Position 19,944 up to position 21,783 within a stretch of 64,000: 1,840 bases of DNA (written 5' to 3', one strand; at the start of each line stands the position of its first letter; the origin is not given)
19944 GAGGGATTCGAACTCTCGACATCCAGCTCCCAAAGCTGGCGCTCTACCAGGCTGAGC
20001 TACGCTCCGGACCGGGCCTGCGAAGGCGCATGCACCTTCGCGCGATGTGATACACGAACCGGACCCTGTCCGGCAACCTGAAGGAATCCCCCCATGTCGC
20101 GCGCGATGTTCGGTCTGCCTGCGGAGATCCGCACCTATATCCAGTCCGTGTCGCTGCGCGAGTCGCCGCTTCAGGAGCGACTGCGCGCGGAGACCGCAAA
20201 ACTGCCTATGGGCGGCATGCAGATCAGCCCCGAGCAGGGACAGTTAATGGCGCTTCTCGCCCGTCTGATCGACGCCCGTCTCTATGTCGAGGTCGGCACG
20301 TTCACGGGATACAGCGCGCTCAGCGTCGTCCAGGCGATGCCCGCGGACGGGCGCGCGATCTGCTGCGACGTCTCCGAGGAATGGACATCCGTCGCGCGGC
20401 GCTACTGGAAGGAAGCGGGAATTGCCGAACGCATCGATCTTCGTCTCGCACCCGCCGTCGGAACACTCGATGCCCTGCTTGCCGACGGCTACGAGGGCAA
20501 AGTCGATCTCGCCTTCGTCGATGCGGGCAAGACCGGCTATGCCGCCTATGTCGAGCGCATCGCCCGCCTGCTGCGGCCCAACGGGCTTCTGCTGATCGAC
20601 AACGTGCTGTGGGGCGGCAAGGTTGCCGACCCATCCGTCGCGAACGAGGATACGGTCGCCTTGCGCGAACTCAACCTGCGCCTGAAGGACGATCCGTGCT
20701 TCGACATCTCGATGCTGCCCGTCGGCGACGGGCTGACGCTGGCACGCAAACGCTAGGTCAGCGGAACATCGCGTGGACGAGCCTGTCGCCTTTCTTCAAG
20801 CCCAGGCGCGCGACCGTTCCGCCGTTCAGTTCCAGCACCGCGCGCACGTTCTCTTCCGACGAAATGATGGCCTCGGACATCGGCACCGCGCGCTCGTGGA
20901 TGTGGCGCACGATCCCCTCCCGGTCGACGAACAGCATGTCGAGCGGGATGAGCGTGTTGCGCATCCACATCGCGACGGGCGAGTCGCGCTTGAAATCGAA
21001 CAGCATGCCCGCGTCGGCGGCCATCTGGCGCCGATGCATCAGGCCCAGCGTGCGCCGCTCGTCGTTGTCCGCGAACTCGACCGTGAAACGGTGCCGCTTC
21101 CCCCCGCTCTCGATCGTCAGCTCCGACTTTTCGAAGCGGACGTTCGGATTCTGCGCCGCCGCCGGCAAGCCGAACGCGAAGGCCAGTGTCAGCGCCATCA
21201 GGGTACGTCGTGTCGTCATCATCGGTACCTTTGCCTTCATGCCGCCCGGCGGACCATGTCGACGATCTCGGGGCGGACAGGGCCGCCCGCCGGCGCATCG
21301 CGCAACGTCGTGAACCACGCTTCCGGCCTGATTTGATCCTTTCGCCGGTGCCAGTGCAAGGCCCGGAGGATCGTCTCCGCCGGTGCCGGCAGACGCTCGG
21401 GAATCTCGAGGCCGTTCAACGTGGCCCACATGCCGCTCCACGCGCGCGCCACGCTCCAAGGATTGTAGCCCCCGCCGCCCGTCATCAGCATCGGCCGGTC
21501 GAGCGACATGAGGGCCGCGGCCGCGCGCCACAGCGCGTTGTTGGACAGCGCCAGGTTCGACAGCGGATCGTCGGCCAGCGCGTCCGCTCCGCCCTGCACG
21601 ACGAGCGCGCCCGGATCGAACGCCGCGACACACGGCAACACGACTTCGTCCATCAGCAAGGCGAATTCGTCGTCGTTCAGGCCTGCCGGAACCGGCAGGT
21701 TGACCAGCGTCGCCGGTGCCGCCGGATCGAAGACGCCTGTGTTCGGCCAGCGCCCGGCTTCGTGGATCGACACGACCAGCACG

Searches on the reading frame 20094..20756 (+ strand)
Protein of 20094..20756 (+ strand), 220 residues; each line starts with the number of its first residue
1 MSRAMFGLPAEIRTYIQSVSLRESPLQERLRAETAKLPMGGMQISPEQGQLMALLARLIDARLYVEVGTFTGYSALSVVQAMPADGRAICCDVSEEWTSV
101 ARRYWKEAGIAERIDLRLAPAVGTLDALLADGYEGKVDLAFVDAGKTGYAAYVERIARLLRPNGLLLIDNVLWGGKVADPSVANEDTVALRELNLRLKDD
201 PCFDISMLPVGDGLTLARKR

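Call 7: search_protein_families(library=pfam, proteins=[window:20094-20756:+])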
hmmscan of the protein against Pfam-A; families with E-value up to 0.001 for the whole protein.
window:20094-20756:+ (220 aa): 3 families
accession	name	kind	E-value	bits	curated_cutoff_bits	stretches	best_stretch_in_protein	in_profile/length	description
PF01596.23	Methyltransf_3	-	4.6e-59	199.6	22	1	18-219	2-203/204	O-methyltransferase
PF13578.12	Methyltransf_24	-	1.4e-14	55.3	26.3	1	65-171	1-105/105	Methyltransferase domain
PF13649.12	Methyltransf_25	-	0.00012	23.2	27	1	66-164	3-97/97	Methyltransferase domain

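Call 14: find_encoding_contigs(protein=window:20094-20756:+, flank=10000, max_places=10)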
Protein window:20094-20756:+ (220 aa): 22 contigs read that carry it; 10 places shown.
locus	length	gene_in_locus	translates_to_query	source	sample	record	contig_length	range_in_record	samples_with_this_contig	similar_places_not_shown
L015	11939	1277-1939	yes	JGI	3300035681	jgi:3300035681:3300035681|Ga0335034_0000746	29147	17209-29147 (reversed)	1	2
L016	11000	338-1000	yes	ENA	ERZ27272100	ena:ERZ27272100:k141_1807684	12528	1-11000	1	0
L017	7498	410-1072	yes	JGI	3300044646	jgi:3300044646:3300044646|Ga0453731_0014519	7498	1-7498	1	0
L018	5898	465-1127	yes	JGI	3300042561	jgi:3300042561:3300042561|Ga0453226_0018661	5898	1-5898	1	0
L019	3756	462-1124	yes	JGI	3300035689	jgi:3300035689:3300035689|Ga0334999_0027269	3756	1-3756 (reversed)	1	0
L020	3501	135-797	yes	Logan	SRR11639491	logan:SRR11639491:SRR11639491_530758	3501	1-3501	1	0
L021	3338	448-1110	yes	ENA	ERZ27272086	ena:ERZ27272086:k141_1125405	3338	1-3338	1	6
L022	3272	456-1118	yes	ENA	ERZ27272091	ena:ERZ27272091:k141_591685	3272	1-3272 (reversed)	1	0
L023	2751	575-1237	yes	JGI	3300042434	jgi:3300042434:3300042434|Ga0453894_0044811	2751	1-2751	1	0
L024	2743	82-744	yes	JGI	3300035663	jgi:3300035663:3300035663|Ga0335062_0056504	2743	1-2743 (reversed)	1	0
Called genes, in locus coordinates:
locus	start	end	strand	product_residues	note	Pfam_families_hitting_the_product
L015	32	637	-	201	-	PF01126:Heme_oxygenase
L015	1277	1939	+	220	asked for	PF01596:Methyltransf_3, PF13578:Methyltransf_24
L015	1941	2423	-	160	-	PF02643:DUF192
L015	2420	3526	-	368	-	PF00850:Hist_deacetyl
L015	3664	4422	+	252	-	PF00005:ABC_tran, PF13191:AAA_16 (weak)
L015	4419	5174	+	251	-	PF00528:BPD_transp_1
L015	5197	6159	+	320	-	PF09084:NMT1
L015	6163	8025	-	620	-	PF00664:ABC_membrane, PF00005:ABC_tran, PF02463:SMC_N (faint)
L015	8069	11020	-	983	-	PF02743:dCache_1, PF12860:PAS_7, PF00512:HisKA, PF02518:HATPase_c, PF00072:Response_reg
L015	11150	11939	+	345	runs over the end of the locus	PF03401:TctC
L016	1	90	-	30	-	?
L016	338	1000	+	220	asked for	PF01596:Methyltransf_3, PF13578:Methyltransf_24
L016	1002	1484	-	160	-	PF02643:DUF192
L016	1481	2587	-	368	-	PF00850:Hist_deacetyl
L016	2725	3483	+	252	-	PF00005:ABC_tran, PF13191:AAA_16 (weak)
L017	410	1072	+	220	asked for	PF01596:Methyltransf_3, PF13578:Methyltransf_24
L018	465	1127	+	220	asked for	PF01596:Methyltransf_3, PF13578:Methyltransf_24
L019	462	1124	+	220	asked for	PF01596:Methyltransf_3, PF13578:Methyltransf_24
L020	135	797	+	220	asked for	PF01596:Methyltransf_3, PF13578:Methyltransf_24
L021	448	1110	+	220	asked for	PF01596:Methyltransf_3, PF13578:Methyltransf_24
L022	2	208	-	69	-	?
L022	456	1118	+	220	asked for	PF01596:Methyltransf_3, PF13578:Methyltransf_24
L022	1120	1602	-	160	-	PF02643:DUF192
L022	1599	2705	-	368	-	PF00850:Hist_deacetyl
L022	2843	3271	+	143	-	?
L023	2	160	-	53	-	?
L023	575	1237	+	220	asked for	PF01596:Methyltransf_3, PF13578:Methyltransf_24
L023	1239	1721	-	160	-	PF02643:DUF192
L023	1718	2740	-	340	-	PF00850:Hist_deacetyl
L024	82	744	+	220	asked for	PF01596:Methyltransf_3, PF13578:Methyltransf_24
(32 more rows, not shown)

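Call 23: find_homologous_proteins(query=window:20094-20756:+, max_evalue=1e-40)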
Query window:20094-20756:+ (220 aa): 7988 proteins with E <= 1e-40 among 8000 candidates; the best 120 are listed.
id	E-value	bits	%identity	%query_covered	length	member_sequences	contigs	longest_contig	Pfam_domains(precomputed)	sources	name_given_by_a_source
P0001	2.3e-134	464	98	100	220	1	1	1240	PF01596.24,PF13578.13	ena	-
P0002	2.2e-131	454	96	100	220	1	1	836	PF01596.24,PF13578.13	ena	-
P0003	1.6e-128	445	95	100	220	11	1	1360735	PF01596.24,PF13578.13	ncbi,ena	-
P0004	4.0e-123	427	90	100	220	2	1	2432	PF01596.24,PF13578.13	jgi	-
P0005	6.4e-122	423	90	100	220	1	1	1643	PF01596.24,PF13578.13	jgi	-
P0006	1.3e-121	422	90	100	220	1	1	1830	PF13649.13,PF01596.24,PF13578.13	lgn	-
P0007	1.4e-121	422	89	100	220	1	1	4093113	PF13649.13,PF01596.24,PF13578.13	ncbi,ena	-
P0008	1.1e-120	419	90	100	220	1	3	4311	PF01596.24,PF13578.13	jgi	jgi:predicted O-methyltransferase YrrM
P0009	9.2e-119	413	87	100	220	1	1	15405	PF13649.13,PF01596.24,PF13578.13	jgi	-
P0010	2.9e-118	411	87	100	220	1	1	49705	PF13649.13,PF01596.24,PF13578.13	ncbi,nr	ncbi:MAG: class I SAM-dependent methyltransferase [Rhodospirillales bacterium]|nr:class I SAM-depend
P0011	3.3e-118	411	86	100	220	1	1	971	PF13649.13,PF01596.24,PF13578.13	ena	-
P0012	7.9e-118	410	85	100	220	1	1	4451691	PF01596.24,PF13578.13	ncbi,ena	-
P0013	8.1e-118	410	86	100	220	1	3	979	PF13649.13,PF01596.24,PF13578.13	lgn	-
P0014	3.6e-116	404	84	100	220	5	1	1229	PF01596.24,PF13578.13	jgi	jgi:predicted O-methyltransferase YrrM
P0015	7.7e-116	403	83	100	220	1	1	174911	PF01596.24,PF13578.13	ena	-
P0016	2.7e-115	401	85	100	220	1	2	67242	PF01596.24,PF13578.13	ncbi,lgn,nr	ncbi:MAG: class I SAM-dependent methyltransferase [Proteobacteria bacterium]|nr:class I SAM-dependen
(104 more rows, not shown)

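Call 24: find_encoding_contigs(protein=P0003, flank=10000, max_places=3)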
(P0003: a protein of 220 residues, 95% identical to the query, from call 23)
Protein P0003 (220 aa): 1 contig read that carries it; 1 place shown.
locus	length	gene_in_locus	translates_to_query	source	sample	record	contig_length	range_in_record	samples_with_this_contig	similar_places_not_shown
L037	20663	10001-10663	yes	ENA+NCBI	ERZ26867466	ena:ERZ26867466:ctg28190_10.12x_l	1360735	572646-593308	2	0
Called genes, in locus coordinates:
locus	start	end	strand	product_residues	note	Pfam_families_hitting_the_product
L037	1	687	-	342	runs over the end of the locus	PF00497:SBP_bac_3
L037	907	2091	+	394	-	PF01053:Cys_Met_Meta_PP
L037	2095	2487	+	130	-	PF01502:PRA-CH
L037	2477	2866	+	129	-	PF00126:HTH_1 (weak)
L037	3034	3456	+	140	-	-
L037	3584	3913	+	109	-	-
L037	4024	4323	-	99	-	PF04800:NDUS4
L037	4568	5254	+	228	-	PF00392:GntR, PF07729:FCD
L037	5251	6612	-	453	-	PF00753:Lactamase_B, PF12706:Lactamase_B_2, PF10996:Beta-Casp, PF07521:RMMBL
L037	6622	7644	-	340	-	PF00248:Aldo_ket_red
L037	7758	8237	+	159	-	PF11158:DUF2938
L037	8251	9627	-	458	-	-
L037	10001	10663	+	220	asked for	PF01596:Methyltransf_3, PF13578:Methyltransf_24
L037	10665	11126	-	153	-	PF02643:DUF192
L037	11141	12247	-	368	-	PF00850:Hist_deacetyl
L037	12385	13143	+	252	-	PF00005:ABC_tran, PF13191:AAA_16 (weak), PF13304:AAA_21 (faint)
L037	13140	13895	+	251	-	PF00528:BPD_transp_1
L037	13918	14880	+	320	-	PF09084:NMT1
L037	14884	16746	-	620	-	PF00664:ABC_membrane, PF00005:ABC_tran, PF02463:SMC_N (faint)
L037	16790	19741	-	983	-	PF02743:dCache_1 (weak), PF12860:PAS_7, PF00512:HisKA, PF02518:HATPase_c, PF00072:Response_reg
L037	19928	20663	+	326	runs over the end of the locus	PF03401:TctC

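Call 25: find_encoding_contigs(protein=P0007, flank=10000, max_places=2)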
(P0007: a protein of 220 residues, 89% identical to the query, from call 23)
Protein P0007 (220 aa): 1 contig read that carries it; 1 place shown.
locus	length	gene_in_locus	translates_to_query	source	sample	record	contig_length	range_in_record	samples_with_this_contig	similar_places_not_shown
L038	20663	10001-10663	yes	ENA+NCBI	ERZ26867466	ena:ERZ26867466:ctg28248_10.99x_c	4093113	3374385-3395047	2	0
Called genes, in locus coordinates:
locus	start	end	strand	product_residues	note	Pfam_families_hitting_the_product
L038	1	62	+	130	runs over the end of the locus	PF00126:HTH_1 (weak)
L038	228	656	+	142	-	-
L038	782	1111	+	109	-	-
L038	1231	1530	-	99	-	PF04800:NDUS4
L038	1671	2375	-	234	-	PF01557:FAA_hydrolase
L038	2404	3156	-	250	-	PF00528:BPD_transp_1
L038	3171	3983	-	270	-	PF00005:ABC_tran, PF13304:AAA_21 (faint)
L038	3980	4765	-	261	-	PF00528:BPD_transp_1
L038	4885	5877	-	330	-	PF12974:Phosphonate-bd (faint), PF09084:NMT1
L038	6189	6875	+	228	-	PF00392:GntR, PF07729:FCD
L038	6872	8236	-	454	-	PF00753:Lactamase_B, PF23023:Anti-Pycsar_Apyc1 (faint), PF12706:Lactamase_B_2, PF10996:Beta-Casp, PF07521:RMMBL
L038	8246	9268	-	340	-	PF00248:Aldo_ket_red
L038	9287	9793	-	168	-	-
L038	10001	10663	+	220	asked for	PF01596:Methyltransf_3, PF13578:Methyltransf_24, PF13649:Methyltransf_25 (faint)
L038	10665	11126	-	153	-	PF02643:DUF192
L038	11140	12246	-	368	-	PF00850:Hist_deacetyl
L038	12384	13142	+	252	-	PF00005:ABC_tran, PF13191:AAA_16 (faint)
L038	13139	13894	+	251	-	PF00528:BPD_transp_1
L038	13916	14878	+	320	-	PF09084:NMT1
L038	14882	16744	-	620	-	PF00664:ABC_membrane, PF00005:ABC_tran, PF02463:SMC_N (faint)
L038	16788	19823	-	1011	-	PF02743:dCache_1, PF12860:PAS_7, PF00512:HisKA, PF02518:HATPase_c, PF00072:Response_reg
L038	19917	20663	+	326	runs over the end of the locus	PF03401:TctC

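Call 26: find_encoding_contigs(protein=P0012, flank=10000, max_places=2)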
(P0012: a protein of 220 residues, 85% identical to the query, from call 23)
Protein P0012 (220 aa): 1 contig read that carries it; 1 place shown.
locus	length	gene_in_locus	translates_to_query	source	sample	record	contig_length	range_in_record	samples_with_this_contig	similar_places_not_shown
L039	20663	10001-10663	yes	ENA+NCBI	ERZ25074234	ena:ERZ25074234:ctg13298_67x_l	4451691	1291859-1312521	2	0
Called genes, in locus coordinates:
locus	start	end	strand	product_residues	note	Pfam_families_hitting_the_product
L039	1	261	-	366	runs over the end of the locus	PF00528:BPD_transp_1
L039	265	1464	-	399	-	PF00528:BPD_transp_1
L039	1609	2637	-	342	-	PF00497:SBP_bac_3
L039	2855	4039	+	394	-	PF01053:Cys_Met_Meta_PP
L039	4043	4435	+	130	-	PF01502:PRA-CH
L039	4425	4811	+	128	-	PF00126:HTH_1 (weak)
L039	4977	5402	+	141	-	-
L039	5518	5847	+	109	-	-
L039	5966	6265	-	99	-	PF04800:NDUS4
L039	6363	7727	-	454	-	PF00753:Lactamase_B, PF12706:Lactamase_B_2, PF10996:Beta-Casp, PF07521:RMMBL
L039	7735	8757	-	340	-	PF00248:Aldo_ket_red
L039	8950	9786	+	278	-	PF04909:Amidohydro_2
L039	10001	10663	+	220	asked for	PF01596:Methyltransf_3, PF13578:Methyltransf_24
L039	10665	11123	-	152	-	PF02643:DUF192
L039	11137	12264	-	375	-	PF00850:Hist_deacetyl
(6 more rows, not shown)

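Call 31: search_protein_families(library=pfam, proteins=[L022:2-208:-, L023:2-160:-, L037:8251-9627:-, L038:9287-9793:-], max_evalue=0.1)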
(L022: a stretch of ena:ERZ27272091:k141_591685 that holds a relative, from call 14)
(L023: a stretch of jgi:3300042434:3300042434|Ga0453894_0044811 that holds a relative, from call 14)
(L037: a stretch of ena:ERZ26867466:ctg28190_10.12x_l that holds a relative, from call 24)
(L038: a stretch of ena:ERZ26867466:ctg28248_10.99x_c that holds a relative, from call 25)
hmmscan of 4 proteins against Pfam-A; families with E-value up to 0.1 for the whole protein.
L022:2-208:- (69 aa): 0 families

L023:2-160:- (53 aa): 12 families
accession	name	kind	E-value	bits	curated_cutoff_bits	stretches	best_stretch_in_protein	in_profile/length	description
PF01527.26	HTH_Tnp_1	-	2.3e-16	60.2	24.1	1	3-52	4-55/75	Transposase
PF13518.12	HTH_28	-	8.5e-09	35.8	25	1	14-47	5-38/52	Helix-turn-helix domain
PF13384.12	HTH_23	-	4.7e-08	33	24.6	1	14-50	10-46/50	Homeodomain-like domain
PF13551.12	HTH_29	-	1.2e-07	32.2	28.1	1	14-50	4-41/64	Winged helix-turn helix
PF02796.21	HTH_7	-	9.6e-05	22.9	23.8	1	7-41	7-41/45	Helix-turn-helix domain of resolvase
PF13022.12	HTH_Tnp_1_2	-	0.0036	17.9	27.9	1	24-44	29-49/122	Helix-turn-helix of insertion element transposase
PF00165.29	HTH_AraC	-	0.028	15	26.6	1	21-52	8-39/42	Bacterial regulatory helix-turn-helix proteins, AraC family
PF12728.13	HTH_17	-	0.032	14.9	27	1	24-41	4-21/51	Helix-turn-helix domain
PF13443.12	HTH_26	-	0.034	14.8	22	1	26-51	15-41/63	Cro/C1-type HTH DNA-binding domain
PF13542.12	HTH_Tnp_ISL3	-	0.042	13.7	27.4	1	2-36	8-41/51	Helix-turn-helix domain of transposase family ISL3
PF08281.18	Sigma70_r4_2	-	0.045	13.8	25.7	0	9-41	15-46/54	Sigma-70, region 4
PF07374.17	DUF1492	-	0.09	13.4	21.5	1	25-44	75-94/100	Protein of unknown function (DUF1492)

L037:8251-9627:- (458 aa): 6 families
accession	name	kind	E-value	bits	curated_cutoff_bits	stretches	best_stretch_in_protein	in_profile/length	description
PF00805.28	Pentapeptide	-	1.4e-62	207.1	20.2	7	176-214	2-40/40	Pentapeptide repeats (8 copies)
PF13599.13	Pentapeptide_4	-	3e-36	123.8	38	6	295-363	2-70/78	Pentapeptide repeat region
PF13576.12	Pentapeptide_3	-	3.1e-27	95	27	8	188-224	2-41/48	Pentapeptide repeats (9 copies)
PF23894.2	LD_SV2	-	1.7e-08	35.1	29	1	52-103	38-89/92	SV2A/B/C luminal domain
PF25296.1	Decapeptide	-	0.00013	22.2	45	0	76-118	12-54/74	Decapeptide repeat region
PF05264.16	CfAFP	-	0.00097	19.6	25.9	1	167-264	28-126/137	Choristoneura fumiferana antifreeze protein (CfAFP)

L038:9287-9793:- (168 aa): 1 family
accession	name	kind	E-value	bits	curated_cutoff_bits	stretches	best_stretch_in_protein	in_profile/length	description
PF07310.19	PAS_5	-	0.00035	20.9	22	1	26-88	7-62/137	PAS domain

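Call 33: find_homologous_proteins(query=L022:2-208:-, max_evalue=0.001)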
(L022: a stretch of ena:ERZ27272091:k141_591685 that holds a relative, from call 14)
Query L022:2-208:-: no candidate shares three 5-residue words with the query. No homologue found.

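Call 44: find_encoding_contigs(protein=P0010, flank=10000, max_places=2)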
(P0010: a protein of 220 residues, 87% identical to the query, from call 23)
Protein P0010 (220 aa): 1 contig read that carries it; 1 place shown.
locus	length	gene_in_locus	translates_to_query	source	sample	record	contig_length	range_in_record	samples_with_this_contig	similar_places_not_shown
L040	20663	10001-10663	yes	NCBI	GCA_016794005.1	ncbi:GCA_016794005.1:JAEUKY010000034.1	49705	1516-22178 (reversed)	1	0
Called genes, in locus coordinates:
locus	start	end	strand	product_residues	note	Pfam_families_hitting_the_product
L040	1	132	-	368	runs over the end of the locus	PF00528:BPD_transp_1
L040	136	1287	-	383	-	PF00528:BPD_transp_1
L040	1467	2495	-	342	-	PF00497:SBP_bac_3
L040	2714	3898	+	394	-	PF01053:Cys_Met_Meta_PP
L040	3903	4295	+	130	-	PF01502:PRA-CH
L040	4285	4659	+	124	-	PF00126:HTH_1 (weak)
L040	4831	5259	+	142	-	-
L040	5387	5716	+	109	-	-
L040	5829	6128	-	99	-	PF04800:NDUS4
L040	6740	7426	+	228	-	PF00392:GntR, PF07729:FCD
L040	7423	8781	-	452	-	PF00753:Lactamase_B, PF23023:Anti-Pycsar_Apyc1 (faint), PF12706:Lactamase_B_2, PF10996:Beta-Casp, PF07521:RMMBL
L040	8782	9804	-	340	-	PF00248:Aldo_ket_red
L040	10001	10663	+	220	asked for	PF01596:Methyltransf_3, PF13578:Methyltransf_24, PF13649:Methyltransf_25 (weak)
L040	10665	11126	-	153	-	PF02643:DUF192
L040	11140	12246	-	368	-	PF00850:Hist_deacetyl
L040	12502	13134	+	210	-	PF00005:ABC_tran, PF13304:AAA_21 (faint)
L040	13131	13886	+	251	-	PF00528:BPD_transp_1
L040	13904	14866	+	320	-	PF09084:NMT1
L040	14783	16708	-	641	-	PF00664:ABC_membrane, PF00005:ABC_tran, PF02463:SMC_N (faint)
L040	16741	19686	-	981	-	PF02743:dCache_1 (weak), PF08448:PAS_4 (faint), PF12860:PAS_7, PF00512:HisKA, PF02518:HATPase_c, PF00072:Response_reg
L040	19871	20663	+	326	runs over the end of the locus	PF03401:TctC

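Call 45: find_encoding_contigs(protein=P0016, flank=10000, max_places=2)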
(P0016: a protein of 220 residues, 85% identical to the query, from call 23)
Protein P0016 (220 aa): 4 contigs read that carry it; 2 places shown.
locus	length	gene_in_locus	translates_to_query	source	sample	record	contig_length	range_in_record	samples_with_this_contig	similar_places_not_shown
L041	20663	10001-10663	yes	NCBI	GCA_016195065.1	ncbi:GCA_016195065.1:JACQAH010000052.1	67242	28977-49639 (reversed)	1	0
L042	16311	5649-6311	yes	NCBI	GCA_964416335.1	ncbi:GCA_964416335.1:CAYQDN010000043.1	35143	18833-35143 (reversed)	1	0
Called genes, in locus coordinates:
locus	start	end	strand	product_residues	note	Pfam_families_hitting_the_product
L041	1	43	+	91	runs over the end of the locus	-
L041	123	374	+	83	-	-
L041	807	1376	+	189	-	-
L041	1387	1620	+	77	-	-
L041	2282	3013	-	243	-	PF11536:DUF3226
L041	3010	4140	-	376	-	PF02463:SMC_N, PF13175:AAA_15, PF13476:AAA_23, PF13304:AAA_21, PF13175:AAA_15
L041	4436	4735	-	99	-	PF04800:NDUS4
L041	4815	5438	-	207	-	PF13640:2OG-FeII_Oxy_3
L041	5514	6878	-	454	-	PF00753:Lactamase_B, PF12706:Lactamase_B_2, PF10996:Beta-Casp, PF07521:RMMBL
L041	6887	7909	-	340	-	PF00248:Aldo_ket_red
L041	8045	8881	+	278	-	PF04909:Amidohydro_2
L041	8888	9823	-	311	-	PF14099:Polysacc_lyase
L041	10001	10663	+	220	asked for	PF01596:Methyltransf_3, PF13578:Methyltransf_24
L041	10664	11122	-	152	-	PF02643:DUF192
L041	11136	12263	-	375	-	PF00850:Hist_deacetyl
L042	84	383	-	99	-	PF04800:NDUS4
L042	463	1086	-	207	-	PF13640:2OG-FeII_Oxy_3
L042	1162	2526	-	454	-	PF00753:Lactamase_B, PF12706:Lactamase_B_2, PF10996:Beta-Casp, PF07521:RMMBL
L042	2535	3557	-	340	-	PF00248:Aldo_ket_red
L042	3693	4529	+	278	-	PF04909:Amidohydro_2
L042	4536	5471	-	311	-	PF14099:Polysacc_lyase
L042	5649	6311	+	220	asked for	PF01596:Methyltransf_3, PF13578:Methyltransf_24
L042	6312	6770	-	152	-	PF02643:DUF192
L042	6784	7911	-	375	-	PF00850:Hist_deacetyl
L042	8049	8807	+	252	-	PF00005:ABC_tran, PF13191:AAA_16 (faint)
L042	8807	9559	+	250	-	PF00528:BPD_transp_1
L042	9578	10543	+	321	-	PF09084:NMT1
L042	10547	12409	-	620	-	PF00664:ABC_membrane, PF00005:ABC_tran, PF02463:SMC_N (faint)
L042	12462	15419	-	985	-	PF02743:dCache_1, PF00989:PAS (faint), PF08448:PAS_4 (faint), PF12860:PAS_7, PF00512:HisKA, PF02518:HATPase_c, PF00072:Response_reg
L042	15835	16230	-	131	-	PF08905:DUF1850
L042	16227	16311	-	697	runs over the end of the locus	PF06808:DctM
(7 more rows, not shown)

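Call 60: find_encoding_contigs(protein=P0001, flank=10000, max_places=3)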
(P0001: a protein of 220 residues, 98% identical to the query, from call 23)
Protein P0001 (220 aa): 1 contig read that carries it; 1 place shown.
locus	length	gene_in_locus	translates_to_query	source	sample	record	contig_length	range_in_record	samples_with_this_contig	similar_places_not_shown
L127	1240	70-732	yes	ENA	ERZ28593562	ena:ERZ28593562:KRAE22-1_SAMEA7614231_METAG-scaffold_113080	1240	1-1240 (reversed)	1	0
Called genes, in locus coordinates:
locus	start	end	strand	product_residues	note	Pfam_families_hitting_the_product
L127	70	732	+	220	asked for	PF01596:Methyltransf_3, PF13578:Methyltransf_24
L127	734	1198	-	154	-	PF02643:DUF192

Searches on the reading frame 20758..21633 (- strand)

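Call 7: search_protein_families(library=pfam, proteins=[window:20758-21633:-])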
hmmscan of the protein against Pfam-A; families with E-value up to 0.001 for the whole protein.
window:20758-21633:- (291 aa): 1 family
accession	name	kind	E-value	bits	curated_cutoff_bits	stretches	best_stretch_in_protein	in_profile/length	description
PF02643.20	DUF192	-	6.2e-33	113.2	27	1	183-286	1-95/96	Uncharacterized ACR, COG1430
